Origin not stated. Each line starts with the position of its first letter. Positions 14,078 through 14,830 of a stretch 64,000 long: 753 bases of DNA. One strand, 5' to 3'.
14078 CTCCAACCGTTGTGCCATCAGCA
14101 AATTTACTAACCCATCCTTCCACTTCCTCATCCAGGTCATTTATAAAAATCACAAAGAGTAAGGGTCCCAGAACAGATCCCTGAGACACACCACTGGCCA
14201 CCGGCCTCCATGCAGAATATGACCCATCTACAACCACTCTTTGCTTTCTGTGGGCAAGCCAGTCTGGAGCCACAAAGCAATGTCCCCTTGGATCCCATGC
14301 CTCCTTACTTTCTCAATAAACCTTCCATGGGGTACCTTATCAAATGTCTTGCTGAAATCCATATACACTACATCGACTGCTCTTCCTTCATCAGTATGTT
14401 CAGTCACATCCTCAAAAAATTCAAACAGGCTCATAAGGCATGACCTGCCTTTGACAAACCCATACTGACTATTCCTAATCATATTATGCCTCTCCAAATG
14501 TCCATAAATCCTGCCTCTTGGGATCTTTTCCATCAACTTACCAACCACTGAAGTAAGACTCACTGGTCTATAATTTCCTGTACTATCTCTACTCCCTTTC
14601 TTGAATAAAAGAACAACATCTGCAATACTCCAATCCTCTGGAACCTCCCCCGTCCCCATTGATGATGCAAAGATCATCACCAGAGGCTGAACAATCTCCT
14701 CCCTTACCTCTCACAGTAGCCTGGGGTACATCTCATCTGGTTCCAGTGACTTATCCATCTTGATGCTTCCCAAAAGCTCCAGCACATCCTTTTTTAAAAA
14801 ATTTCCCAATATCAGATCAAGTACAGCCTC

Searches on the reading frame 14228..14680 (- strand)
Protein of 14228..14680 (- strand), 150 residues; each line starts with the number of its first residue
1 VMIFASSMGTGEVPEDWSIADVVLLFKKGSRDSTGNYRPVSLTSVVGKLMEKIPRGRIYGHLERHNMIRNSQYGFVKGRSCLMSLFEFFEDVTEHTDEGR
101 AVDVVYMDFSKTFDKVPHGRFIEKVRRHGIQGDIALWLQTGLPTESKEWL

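Call 18: search_protein_families(library=pfam, proteins=[window:14228-14680:-], max_evalue=0.01)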
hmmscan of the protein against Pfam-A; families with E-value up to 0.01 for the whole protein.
window:14228-14680:- (150 aa): 1 family
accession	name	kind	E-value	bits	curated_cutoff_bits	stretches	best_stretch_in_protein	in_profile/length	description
PF00078.32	RVT_1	-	2.5e-13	50.6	29.6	1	28-138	4-106/205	Reverse transcriptase (RNA-dependent DNA polymerase)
